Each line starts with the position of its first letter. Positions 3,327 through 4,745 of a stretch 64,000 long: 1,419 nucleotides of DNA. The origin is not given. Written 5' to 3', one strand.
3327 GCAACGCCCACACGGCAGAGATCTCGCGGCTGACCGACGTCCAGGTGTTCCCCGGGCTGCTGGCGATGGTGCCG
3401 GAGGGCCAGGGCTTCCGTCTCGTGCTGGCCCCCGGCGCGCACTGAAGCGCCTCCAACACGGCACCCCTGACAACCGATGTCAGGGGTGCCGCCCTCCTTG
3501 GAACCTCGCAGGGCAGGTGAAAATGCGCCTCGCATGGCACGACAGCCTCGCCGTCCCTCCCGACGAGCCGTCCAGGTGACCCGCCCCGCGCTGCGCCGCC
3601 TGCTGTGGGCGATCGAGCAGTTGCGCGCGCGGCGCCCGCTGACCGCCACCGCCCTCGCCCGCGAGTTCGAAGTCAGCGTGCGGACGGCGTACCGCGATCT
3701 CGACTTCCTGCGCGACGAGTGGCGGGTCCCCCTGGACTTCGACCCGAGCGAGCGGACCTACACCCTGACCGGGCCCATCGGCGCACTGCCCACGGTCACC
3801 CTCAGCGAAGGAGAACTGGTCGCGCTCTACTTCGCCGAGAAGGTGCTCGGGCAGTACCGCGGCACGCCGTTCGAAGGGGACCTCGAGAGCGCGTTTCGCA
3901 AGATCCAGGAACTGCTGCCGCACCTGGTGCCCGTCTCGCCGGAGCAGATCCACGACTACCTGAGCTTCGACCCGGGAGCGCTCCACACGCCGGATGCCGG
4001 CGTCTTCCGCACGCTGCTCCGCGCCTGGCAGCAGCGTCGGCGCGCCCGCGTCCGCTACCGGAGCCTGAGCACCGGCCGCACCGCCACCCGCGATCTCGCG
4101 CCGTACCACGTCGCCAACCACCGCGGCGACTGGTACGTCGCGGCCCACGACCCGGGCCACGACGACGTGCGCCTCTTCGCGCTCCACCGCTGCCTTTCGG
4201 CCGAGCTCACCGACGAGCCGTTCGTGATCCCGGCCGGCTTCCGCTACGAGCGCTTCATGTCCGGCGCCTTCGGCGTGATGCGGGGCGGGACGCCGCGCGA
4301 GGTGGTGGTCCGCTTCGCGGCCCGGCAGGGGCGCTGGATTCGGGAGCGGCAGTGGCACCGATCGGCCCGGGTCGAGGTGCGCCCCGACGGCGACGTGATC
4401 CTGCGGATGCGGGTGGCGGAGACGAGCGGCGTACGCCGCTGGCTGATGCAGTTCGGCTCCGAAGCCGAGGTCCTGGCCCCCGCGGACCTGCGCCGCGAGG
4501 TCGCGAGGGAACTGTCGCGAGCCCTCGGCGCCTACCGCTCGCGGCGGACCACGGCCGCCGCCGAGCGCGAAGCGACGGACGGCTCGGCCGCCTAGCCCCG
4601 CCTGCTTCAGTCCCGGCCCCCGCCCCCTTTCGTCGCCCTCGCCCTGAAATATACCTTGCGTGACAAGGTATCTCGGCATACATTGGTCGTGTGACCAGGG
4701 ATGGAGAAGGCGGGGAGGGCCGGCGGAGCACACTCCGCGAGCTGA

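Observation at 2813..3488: Shared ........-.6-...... palindrome on both sides of an orphan lipoprotein gene, next to a WYL regulator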

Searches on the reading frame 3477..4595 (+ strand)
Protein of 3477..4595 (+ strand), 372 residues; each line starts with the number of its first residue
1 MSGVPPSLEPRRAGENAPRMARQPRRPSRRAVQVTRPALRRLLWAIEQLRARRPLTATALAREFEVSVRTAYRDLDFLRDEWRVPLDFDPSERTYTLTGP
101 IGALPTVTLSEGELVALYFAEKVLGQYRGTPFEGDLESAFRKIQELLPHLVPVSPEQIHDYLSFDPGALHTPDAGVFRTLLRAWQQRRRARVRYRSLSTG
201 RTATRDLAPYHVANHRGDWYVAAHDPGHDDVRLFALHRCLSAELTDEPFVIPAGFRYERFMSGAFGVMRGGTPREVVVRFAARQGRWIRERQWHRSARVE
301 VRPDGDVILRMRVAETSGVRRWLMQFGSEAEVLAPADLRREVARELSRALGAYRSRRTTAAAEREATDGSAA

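Call 5: search_protein_families(library=pfam, proteins=[window:3477-4595:+], max_evalue=0.01)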
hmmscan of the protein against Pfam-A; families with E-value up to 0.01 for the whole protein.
window:3477-4595:+ (372 aa): 5 families
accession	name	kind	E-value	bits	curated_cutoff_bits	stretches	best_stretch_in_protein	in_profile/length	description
PF25583.1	WCX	-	7.3e-20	71.5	23.9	1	273-350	2-76/76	WCX domain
PF13280.12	WYL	-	6.3e-17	61.8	21.8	1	176-243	2-69/70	WYL domain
PF08279.18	HTH_11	-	3.9e-08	33.5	25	1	45-81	5-42/55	HTH domain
PF12840.13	HTH_20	-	0.00011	22.5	27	1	40-76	7-40/51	Helix-turn-helix domain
PF21476.4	PF0610-like_N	-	0.0013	19.4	33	0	49-76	10-36/50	PF0610-like, N-terminal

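Call 9: find_homologous_proteins(query=window:3579-4595:+, max_evalue=1e-20)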
Query window:3579-4595:+ (338 aa): 328 proteins with E <= 1e-20 among 8000 candidates; the best 120 are listed.
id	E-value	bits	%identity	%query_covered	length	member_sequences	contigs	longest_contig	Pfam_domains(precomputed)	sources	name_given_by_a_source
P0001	1.4e-220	749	100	100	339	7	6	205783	PF08279.19,PF13280.13,PF25583.2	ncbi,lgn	-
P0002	5.0e-184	629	86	96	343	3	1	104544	PF08279.19,PF13280.13,PF25583.2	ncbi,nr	ncbi:MAG: WYL domain-containing protein [Vicinamibacteria bacterium]|nr:WYL domain-containing protei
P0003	3.4e-134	465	66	95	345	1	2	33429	PF08279.19,PF13280.13,PF25583.2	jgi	jgi:proteasome accessory factor B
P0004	8.2e-129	448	65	96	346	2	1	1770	PF08279.19,PF13280.13,PF25583.2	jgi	-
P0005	2.7e-128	446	64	96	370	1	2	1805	PF13280.13,PF25583.2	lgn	-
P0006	6.4e-127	441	64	94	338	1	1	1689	PF08279.19,PF13280.13,PF25583.2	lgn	-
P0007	7.1e-127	441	66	92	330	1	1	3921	PF08279.19,PF13280.13,PF25583.2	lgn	-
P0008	7.5e-127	441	63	97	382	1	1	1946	PF13280.13,PF25583.2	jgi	-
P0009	8.7e-127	441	61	97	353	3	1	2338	PF08279.19,PF13280.13,PF25583.2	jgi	jgi:predicted DNA-binding transcriptional regulator YafY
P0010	1.1e-126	441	65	96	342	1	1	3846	PF13280.13,PF25583.2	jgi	-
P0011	1.5e-126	440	64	96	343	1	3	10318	PF08279.19,PF13280.13,PF25583.2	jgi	jgi:predicted DNA-binding transcriptional regulator YafY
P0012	1.5e-126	440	65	94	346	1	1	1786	PF08279.19,PF13280.13,PF25583.2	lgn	-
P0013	2.0e-126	440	63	92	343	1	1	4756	PF08279.19,PF13280.13,PF25583.2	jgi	-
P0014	2.2e-126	440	63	96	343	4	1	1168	PF13280.13,PF25583.2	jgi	-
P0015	3.2e-126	439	64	95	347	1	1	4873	PF13280.13,PF25583.2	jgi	jgi:predicted DNA-binding transcriptional regulator YafY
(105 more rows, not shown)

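Call 12: find_encoding_contigs(protein=P0002, flank=6000, max_places=3)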
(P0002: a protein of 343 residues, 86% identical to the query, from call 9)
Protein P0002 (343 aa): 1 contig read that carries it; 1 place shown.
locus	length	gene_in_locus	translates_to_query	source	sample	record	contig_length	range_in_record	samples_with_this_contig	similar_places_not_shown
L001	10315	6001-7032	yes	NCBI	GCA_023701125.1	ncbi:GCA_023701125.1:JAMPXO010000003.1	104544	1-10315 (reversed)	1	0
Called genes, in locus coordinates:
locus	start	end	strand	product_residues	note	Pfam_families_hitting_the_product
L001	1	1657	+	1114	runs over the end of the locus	PF00580:UvrD-helicase, PF13245:AAA_19, PF13361:UvrD_C, PF13538:UvrD_C_2 (faint), PF12705:PDDEXK_1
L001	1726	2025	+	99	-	-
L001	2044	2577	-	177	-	PF12867:DinB_2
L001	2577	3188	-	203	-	PF13489:Methyltransf_23, PF03848:TehB (weak), PF13847:Methyltransf_31, PF08241:Methyltransf_11, PF08242:Methyltransf_12, PF13649:Methyltransf_25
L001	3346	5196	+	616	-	-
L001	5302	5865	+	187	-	-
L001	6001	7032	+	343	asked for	PF08279:HTH_11, PF13280:WYL, PF25583:WCX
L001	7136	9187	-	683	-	PF16254:DUF4910 (weak), PF04389:Peptidase_M28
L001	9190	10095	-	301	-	PF04951:Peptidase_M55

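Call 13: find_encoding_contigs(protein=P0003, flank=6000, max_places=3)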
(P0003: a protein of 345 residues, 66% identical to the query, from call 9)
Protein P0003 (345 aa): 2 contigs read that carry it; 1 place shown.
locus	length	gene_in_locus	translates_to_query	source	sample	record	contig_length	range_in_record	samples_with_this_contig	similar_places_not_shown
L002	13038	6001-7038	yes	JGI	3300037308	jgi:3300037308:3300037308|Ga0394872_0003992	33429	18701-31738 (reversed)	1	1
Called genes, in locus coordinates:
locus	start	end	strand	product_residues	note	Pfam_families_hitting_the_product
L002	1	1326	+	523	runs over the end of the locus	PF02518:HATPase_c, PF13589:HATPase_c_3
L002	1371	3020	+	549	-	PF08811:DUF1800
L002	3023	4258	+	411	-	PF07394:DUF1501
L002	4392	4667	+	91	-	PF02604:PhdYeFM_antitox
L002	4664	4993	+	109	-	PF05016:ParE_toxin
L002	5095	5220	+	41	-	PF01850:PIN (weak)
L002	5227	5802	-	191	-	-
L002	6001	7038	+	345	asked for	PF08279:HTH_11 (weak), PF13280:WYL, PF25583:WCX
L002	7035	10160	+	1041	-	PF12705:PDDEXK_1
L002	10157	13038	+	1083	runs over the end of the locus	PF00580:UvrD-helicase, PF13245:AAA_19, PF13361:UvrD_C, PF13538:UvrD_C_2 (faint), PF12705:PDDEXK_1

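Call 19: find_related_loci(query=A1, collection=metagenome_contigs, flank=4000)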
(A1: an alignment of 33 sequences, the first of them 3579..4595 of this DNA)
Query A1 (338 aa) in metagenome_contigs; peptide patterns used: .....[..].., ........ (x = any residue, [..] = any of these).
577 stretches matched a pattern; 491 encode a relative of the query (tblastn E <= 1e-3); the best 80 are kept; 80 distinct loci.
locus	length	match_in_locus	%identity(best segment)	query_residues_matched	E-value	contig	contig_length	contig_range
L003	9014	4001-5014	100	1-338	0e+0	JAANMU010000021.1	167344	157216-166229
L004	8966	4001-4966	59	1-322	1e-126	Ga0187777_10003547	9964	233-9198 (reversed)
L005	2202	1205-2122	64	1-306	8e-133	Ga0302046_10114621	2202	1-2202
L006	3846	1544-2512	65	1-323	7e-128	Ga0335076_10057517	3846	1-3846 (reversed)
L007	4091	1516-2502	58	1-329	2e-127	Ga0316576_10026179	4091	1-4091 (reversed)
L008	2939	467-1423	64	1-319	2e-129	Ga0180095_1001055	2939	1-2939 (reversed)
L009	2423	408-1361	60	3-320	4e-131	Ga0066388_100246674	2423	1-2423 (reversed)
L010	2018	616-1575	62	1-320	7e-133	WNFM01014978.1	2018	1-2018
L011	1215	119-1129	57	1-336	3e-135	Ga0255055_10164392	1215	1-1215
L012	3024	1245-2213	58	1-323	1e-127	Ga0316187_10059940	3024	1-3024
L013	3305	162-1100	61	1-313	2e-126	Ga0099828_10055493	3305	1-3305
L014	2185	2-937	64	8-319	3e-129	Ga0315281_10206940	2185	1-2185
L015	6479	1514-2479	60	1-322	2e-121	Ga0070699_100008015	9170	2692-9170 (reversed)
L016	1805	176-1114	61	1-313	2e-130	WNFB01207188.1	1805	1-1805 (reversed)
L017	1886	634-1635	61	1-334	9e-129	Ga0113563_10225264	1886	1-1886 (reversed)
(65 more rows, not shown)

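Call 43: search_solved_structures(query=window:3534-4595:+, max_evalue=0.01, show_alignments=3)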
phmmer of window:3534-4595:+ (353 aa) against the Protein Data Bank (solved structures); distinct sequences matched with E-value up to 0.01: 11.
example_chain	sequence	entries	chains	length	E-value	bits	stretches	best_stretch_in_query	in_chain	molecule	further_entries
6sj9_A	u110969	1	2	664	6.2e-14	55.1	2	153-334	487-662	Proteasome accessory factor B/C (PafBC)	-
7p5x_AX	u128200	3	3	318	8.5e-10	41.5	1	68-335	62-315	PafC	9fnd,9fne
7tzv_A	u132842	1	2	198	2.2e-08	36.8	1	161-331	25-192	WYL domain-containing protein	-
7u02_B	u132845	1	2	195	2.3e-08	36.7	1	161-331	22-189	WYL domain-containing protein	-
9cu3_B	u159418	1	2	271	9.5e-08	34.7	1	157-331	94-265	WYL domain-containing protein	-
9pfq_Q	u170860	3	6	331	2.3e-07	33.5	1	149-331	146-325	WYL domain-containing protein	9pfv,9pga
8tp8_A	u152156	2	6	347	3.1e-07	33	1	148-331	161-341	DeoR-family transcriptional regulator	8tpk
7p5x_AY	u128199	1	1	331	2.7e-06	29.9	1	156-328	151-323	Transcriptional regulator-like protein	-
9fnd_X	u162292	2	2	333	2.9e-06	29.9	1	156-328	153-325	Transcriptional regulator-like protein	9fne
9c5g_A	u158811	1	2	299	0.0016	20.9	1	147-219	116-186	CapW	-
7qfz_A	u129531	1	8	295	0.0023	20.3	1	147-228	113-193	WYL domain-containing protein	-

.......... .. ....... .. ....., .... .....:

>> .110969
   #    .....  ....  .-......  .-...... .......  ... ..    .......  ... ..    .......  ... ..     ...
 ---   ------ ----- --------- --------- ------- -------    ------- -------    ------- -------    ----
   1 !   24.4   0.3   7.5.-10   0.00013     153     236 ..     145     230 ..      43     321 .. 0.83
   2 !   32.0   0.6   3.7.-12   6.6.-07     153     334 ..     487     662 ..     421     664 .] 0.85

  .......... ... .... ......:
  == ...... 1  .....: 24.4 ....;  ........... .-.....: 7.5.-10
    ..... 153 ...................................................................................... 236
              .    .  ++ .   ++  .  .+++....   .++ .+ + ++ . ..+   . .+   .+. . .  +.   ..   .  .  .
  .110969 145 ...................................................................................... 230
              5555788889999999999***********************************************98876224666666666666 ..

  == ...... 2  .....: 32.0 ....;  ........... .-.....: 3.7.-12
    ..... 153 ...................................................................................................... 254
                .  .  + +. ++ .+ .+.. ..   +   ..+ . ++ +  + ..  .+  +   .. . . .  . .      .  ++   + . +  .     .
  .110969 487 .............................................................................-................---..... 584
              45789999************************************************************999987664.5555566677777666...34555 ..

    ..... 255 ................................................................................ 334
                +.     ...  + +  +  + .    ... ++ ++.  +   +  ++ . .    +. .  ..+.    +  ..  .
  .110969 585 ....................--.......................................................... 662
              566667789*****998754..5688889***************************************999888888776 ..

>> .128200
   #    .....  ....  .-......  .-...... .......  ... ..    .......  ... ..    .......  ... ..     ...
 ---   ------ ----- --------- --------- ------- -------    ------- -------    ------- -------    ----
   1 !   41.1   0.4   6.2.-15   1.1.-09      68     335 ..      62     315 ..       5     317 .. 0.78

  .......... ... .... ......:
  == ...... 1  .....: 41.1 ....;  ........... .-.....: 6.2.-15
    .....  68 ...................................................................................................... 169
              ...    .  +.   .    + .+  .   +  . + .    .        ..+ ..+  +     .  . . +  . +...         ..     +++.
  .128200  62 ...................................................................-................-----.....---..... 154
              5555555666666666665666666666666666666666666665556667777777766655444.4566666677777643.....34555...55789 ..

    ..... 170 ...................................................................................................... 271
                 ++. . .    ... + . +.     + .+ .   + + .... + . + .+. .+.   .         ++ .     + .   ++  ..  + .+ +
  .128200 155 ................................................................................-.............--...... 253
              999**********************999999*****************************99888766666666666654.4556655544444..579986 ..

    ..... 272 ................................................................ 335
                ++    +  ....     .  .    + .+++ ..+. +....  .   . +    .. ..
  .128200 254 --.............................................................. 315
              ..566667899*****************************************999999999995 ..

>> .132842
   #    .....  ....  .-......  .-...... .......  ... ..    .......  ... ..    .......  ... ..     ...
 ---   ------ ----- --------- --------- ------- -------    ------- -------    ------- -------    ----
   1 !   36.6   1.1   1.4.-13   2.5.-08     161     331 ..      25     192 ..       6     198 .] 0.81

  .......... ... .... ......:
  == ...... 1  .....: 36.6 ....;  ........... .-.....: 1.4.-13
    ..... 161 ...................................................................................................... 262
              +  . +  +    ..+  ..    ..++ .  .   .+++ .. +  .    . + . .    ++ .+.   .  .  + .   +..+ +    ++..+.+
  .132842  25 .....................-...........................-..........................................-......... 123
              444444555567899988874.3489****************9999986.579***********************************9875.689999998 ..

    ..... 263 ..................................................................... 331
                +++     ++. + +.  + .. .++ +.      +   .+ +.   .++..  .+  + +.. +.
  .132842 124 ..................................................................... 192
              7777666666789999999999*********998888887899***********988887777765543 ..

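Call 76: search_protein_families(library=padloc, proteins=[window:3534-4595:+], max_evalue=0.01)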
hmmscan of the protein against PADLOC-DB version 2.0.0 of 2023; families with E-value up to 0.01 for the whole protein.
window:3534-4595:+ (353 aa): 6 families
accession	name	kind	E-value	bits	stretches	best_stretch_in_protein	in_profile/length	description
PDLC01457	WYL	-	2.9e-41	139.6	1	21-319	4-229/229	"CAS-I,CAS-II,CAS-III,CAS-IV,CAS-V,CAS-VI; associated_signaling"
PDLC01652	WYL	-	7.1e-37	125.2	1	155-331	17-162/162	"CAS-I,CAS-II,CAS-III,CAS-IV,CAS-V,CAS-VI; associated_signaling"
PDLC01766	Cas3c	-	1.7e-34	117.2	1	24-340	10-322/1009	-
PDLC01046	WYL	-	8e-05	20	1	298-335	397-434/435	HTH-WYL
PDLC01484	WYL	-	0.0011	16.2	1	292-334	395-436/437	"CAS-I,CAS-II,CAS-III,CAS-IV,CAS-V,CAS-VI; associated_signaling"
PDLC01510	WYL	-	0.0011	16.2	1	292-334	395-436/437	"CAS-I,CAS-II,CAS-III,CAS-IV,CAS-V,CAS-VI; associated_signaling"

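Call 77: search_protein_families(library=ncbifam, proteins=[window:3534-4595:+], max_evalue=0.01)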
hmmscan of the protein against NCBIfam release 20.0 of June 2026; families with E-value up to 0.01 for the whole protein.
window:3534-4595:+ (353 aa): 1 family
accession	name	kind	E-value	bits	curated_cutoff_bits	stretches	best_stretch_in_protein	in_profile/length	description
NF053736.1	AcpB_EbpR_MafR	subfamily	0.0084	15.4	130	0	26-79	11-65/481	AcpB/EbpR/MafR family transcriptional regulator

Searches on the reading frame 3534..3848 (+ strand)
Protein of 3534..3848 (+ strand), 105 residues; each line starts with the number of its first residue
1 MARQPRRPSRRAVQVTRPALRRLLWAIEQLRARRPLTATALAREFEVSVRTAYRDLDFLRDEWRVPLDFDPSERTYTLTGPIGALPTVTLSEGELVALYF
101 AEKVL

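Call 46: search_solved_structures(query=window:3534-3848:+, max_evalue=1, show_alignments=5)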
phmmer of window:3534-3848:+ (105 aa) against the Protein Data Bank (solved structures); distinct sequences matched with E-value up to 1: 7.
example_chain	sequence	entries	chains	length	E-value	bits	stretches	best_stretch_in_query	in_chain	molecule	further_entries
3o3x_A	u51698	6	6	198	0.031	17.6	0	10-33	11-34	gp41-5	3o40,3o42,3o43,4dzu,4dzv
2xra_A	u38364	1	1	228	0.081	16.3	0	10-33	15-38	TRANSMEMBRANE PROTEIN GP41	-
2cmr_A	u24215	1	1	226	0.088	16.2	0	10-33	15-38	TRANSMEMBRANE GLYCOPROTEIN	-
23vj_A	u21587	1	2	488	0.12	15.8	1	15-68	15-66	M protein trans-acting positive regulator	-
3ma9_A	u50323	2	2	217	0.12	15.8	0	10-33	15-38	Transmembrane glycoprotein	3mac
3sqn_A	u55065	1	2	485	0.18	15.2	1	15-68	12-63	Conserved domain protein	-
2zfc_A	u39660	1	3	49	0.36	14.2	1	8-33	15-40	HIV-1 GP41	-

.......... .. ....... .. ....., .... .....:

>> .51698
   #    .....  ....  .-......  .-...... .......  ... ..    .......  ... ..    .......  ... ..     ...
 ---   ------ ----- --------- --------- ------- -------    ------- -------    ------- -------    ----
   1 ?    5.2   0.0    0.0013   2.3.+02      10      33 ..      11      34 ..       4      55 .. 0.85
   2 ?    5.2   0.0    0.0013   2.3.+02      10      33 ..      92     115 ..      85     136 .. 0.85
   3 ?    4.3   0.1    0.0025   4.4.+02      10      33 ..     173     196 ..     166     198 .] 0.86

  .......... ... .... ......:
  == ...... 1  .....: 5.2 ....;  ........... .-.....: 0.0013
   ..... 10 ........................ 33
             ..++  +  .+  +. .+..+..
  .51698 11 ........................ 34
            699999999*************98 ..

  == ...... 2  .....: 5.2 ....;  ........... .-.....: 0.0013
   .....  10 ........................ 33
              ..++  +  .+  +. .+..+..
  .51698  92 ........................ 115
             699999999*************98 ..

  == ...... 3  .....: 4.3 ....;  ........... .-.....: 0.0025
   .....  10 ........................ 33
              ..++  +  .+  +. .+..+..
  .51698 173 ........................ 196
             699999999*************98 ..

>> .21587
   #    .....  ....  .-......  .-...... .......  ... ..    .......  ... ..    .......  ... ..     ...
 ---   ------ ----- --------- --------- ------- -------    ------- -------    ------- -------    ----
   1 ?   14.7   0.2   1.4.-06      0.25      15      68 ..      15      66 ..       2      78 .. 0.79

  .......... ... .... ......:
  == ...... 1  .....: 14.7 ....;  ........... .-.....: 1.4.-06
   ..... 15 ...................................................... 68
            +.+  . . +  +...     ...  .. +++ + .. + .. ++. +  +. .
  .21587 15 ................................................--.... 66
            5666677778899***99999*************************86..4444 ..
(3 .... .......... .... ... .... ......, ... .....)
